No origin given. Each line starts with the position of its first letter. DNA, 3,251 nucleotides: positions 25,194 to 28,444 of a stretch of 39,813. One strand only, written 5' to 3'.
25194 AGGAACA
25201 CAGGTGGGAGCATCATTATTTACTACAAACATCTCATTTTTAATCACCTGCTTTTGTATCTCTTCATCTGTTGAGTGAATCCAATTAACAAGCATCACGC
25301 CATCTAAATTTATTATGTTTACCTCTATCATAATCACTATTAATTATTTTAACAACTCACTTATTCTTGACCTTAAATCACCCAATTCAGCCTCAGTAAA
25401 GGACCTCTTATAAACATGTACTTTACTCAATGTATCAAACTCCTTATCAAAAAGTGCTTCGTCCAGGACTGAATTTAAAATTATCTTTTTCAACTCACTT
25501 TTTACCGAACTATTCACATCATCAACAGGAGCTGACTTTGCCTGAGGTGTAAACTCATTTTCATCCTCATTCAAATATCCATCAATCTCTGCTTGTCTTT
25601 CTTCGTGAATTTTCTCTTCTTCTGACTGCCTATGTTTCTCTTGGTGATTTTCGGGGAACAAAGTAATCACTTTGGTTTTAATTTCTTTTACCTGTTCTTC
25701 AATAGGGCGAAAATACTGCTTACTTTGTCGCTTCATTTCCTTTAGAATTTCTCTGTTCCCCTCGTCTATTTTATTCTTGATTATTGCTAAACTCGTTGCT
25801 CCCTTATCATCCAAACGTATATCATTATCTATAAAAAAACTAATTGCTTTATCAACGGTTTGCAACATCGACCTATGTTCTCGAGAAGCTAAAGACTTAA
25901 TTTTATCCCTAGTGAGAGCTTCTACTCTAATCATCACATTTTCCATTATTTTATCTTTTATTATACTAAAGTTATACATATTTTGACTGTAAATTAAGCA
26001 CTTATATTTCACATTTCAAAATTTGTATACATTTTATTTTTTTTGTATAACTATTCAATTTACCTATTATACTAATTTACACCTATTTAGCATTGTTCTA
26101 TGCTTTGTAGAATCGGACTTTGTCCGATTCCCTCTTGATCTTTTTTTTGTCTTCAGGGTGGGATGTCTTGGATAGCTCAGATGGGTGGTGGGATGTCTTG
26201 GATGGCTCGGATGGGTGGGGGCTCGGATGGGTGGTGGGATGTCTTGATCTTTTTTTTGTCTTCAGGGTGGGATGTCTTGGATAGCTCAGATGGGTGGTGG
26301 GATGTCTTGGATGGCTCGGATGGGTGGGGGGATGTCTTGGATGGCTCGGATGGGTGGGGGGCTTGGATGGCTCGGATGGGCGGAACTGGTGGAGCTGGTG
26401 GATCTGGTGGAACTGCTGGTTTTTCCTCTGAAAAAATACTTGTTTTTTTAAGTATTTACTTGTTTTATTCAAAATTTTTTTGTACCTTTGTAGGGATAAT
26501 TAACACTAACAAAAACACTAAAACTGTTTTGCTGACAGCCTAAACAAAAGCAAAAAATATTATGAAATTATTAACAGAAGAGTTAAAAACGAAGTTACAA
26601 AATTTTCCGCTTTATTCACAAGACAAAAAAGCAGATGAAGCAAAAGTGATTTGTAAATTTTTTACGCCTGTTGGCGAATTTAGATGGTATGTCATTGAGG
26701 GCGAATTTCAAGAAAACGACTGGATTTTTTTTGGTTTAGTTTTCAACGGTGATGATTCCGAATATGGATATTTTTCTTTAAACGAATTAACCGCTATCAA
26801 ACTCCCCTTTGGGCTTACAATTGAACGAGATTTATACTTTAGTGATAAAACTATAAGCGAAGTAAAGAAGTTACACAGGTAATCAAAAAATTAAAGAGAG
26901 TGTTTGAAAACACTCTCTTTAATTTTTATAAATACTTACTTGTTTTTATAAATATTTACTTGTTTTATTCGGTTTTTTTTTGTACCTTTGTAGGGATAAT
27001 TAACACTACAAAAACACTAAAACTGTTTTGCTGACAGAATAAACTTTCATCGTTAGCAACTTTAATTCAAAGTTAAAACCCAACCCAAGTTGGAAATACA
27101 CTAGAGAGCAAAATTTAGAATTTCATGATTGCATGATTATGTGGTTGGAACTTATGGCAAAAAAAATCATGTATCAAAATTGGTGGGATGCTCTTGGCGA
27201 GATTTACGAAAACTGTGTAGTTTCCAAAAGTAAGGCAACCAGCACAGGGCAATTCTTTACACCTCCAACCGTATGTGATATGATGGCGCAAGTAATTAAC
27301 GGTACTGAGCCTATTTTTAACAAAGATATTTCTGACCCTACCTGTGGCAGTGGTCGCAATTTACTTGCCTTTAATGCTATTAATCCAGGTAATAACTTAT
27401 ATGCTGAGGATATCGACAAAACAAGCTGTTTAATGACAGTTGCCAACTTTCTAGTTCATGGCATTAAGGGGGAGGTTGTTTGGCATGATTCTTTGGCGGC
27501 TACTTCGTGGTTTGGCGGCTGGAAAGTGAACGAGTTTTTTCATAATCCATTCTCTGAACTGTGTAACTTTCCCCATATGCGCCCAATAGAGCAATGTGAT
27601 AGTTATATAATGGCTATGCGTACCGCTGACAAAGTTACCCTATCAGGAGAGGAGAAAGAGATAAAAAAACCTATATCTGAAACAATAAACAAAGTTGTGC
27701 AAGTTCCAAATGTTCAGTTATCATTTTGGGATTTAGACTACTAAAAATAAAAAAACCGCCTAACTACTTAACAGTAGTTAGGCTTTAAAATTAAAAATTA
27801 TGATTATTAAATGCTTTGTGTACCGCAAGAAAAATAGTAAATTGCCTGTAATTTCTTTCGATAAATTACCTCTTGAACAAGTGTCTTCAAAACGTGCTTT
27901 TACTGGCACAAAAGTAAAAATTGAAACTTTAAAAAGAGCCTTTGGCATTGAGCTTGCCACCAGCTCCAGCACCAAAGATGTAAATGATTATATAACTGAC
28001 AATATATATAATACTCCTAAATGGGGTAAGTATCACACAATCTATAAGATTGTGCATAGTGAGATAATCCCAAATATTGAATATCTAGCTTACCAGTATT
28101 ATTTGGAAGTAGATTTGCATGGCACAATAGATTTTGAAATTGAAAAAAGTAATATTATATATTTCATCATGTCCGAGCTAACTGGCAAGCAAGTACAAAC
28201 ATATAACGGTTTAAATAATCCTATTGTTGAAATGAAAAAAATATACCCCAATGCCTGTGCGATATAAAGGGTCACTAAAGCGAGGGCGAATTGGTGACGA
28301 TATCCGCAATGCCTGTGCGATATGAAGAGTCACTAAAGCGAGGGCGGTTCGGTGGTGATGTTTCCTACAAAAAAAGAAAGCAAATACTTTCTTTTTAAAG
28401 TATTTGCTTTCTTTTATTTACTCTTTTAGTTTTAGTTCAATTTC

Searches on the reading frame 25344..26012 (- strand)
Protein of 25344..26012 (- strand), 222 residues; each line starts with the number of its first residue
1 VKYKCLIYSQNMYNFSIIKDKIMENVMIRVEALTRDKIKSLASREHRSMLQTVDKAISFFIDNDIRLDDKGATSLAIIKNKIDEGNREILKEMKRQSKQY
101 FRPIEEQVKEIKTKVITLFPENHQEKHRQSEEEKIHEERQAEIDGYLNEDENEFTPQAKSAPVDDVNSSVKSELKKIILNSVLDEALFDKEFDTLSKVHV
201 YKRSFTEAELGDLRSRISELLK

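Call 10: search_protein_families(library=pfam, proteins=[window:25344-26012:-], max_evalue=0.01)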
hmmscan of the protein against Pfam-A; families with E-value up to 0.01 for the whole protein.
window:25344-26012:- (222 aa): 0 families

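Call 24: search_protein_families(library=ncbifam, proteins=[window:25344-26012:-], max_evalue=0.01)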
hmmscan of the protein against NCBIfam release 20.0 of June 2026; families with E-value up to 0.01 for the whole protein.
window:25344-26012:- (222 aa): 1 family
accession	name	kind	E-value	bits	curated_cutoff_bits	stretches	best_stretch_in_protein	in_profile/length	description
NF041200.1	mob_BfmA_Nterm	domain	0.0057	16.8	24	1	27-107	3-80/81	BfmA/BtgA family mobilization protein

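Call 49: search_protein_families(library=pfam, proteins=[window:25344-26012:-], max_evalue=5)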
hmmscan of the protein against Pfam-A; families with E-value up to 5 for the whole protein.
window:25344-26012:- (222 aa): 4 families
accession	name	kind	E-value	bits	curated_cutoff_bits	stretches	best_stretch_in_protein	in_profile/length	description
PF22679.2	T1R_D3-like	-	0.02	15.7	27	1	95-187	13-111/158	Type I restriction enzyme subunit R domain 3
PF14942.11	Muted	-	0.037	14.6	26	1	58-151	23-118/146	Organelle biogenesis, Muted-like protein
PF12205.13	GIT1_C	-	0.12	13.1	25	1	87-130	16-56/110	G protein-coupled receptor kinase-interacting protein 1 C term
PF15005.11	IZUMO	-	0.14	13.2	25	1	117-195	19-93/143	Izumo sperm-egg fusion, Ig domain-associated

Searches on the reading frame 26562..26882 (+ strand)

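Call 10: search_protein_families(library=pfam, proteins=[window:26562-26882:+], max_evalue=0.01)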
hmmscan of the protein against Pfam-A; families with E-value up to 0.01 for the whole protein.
window:26562-26882:+ (106 aa): 1 family
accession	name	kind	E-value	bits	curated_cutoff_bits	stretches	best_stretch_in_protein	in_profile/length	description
PF11171.13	DUF2958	-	1.2e-15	58.3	21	1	3-96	1-94/111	Protein of unknown function (DUF2958)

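Call 92: search_protein_families(library=phrogs, proteins=[window:26562-26882:+], max_evalue=0.01)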
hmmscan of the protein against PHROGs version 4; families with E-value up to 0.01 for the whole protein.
window:26562-26882:+ (106 aa): 1 family
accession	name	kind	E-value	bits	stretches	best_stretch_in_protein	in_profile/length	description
phrog_5203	-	unknown function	0.0022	19.2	1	18-102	56-134/140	-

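Call 95: search_protein_families(library=padloc, proteins=[window:26562-26882:+], max_evalue=0.001)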
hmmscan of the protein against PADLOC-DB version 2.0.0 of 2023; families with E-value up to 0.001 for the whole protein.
window:26562-26882:+ (106 aa): 0 families

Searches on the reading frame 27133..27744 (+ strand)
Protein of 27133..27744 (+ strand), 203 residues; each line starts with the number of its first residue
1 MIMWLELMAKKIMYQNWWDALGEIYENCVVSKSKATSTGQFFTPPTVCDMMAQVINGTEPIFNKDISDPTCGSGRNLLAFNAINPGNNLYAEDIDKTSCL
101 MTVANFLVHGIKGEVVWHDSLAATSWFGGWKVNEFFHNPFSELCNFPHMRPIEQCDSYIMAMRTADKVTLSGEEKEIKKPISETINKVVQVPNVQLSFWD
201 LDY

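Call 10: search_protein_families(library=pfam, proteins=[window:27133-27744:+], max_evalue=0.01)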
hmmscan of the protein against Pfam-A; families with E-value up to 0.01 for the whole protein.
window:27133-27744:+ (203 aa): 1 family
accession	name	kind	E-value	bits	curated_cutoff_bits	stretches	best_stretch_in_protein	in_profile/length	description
PF02384.22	N6_Mtase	-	8.2e-14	52.1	20.4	1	19-126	4-120/311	N-6 DNA Methylase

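Call 95: search_protein_families(library=padloc, proteins=[window:27133-27744:+], max_evalue=0.001)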
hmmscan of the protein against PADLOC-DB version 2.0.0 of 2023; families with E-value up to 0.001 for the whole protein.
window:27133-27744:+ (203 aa): 17 families
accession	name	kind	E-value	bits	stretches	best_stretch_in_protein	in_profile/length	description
PDLC03021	MTase_I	-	3e-12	44.1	1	18-117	143-256/491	Type I methyltransferase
PDLC03027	MTase_I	-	3e-11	40.5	1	19-124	136-245/810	Type I methyltransferase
PDLC03222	MTase_II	-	1.5e-10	38.3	1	17-112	111-204/602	Type II methyltransferase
PDLC03035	MTase_I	-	2.2e-09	34.4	1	16-120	150-260/653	Type I methyltransferase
PDLC03032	MTase_I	-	2.7e-09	33.7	1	19-112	138-235/1001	Type I methyltransferase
PDLC03022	MTase_I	-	6.5e-09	32.7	1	15-115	160-270/857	Type I methyltransferase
PDLC03031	MTase_I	-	1.6e-08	31.2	1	18-131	162-282/834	Type I methyltransferase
PDLC03026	MTase_I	-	2.4e-07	28.2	1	14-82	116-183/487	Type I methyltransferase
PDLC03025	MTase_I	-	4.5e-07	26.9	1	19-79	142-199/569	Type I methyltransferase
PDLC03018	MTase_I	-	1.1e-06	25.3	1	34-78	302-343/749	Type I methyltransferase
PDLC03033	MTase_I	-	4.5e-06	23.9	1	10-109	172-278/541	Type I methyltransferase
PDLC03318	MTase_II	-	6.3e-06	22.8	1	9-77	315-379/723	Type II methyltransferase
PDLC04134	mad2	-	1.1e-05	22.5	1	20-123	253-351/492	mads_2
PDLC03235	MTase_II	-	3e-05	21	0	17-79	82-146/648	Type II methyltransferase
PDLC03036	MTase_I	-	8.8e-05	19.1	1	20-81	195-255/635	Type I methyltransferase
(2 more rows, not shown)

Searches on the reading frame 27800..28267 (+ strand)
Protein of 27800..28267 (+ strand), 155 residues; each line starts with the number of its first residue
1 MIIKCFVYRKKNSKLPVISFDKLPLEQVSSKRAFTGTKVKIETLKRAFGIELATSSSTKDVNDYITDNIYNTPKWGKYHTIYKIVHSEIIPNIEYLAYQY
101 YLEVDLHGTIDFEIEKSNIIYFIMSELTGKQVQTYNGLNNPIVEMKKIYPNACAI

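Call 11: search_protein_families(library=pfam, proteins=[window:27800-28267:+], max_evalue=0.01)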
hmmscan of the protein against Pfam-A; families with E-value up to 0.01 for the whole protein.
window:27800-28267:+ (155 aa): 0 families

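Call 24: search_protein_families(library=ncbifam, proteins=[window:27800-28267:+], max_evalue=0.01)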
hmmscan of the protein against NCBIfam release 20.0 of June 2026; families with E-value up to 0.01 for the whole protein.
window:27800-28267:+ (155 aa): 0 families

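Call 49: search_protein_families(library=pfam, proteins=[window:27800-28267:+], max_evalue=5)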
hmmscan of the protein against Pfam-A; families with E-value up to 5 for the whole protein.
window:27800-28267:+ (155 aa): 0 families

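Call 68: find_encoding_contigs(protein=window:27800-28267:+, flank=3000, max_places=10)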
Protein window:27800-28267:+ (155 aa): no gene with exactly this product is on record in the collection.

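Call 92: search_protein_families(library=phrogs, proteins=[window:27800-28267:+], max_evalue=0.01)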
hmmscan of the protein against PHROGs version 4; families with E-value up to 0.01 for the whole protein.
window:27800-28267:+ (155 aa): 0 families

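Call 95: search_protein_families(library=padloc, proteins=[window:27800-28267:+], max_evalue=0.001)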
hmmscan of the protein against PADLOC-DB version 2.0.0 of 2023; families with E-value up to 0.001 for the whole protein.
window:27800-28267:+ (155 aa): 0 families

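Call 100: predict_structure(protein=window:27800-28267:+)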
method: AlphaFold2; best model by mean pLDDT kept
length: 155 residues; sequences in the alignment: 1
mean_pLDDT: 28.9   pTM: 0.16
mean pLDDT of the five models: 28.9, 28.2, 27.9, 27.3, 25.3
residues with pLDDT >= 90: 0; 70-90: 0; 50-70: 0; < 50: 155
segments of 3 or more residues with pLDDT < 50: 1-155
pLDDT, mean of each block of 10 residues (from residue 1): 26 30 27 27 30 28 30 28 25 26 29 30 31 33 34 32
secondary structure, 60 per line:
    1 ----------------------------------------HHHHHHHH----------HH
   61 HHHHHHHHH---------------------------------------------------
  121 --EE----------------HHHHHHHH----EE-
elements in order: H41-48 H59-69 H141-148

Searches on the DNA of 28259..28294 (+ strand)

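Call 45: search_dna_similar(query=window:28259-28294:+, collection=phages, mode=distant, max_evalue=10, max_rows=40)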
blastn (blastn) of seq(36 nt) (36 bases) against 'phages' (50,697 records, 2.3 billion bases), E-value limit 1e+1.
No match.
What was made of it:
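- GenBank phages give no match (call 45).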
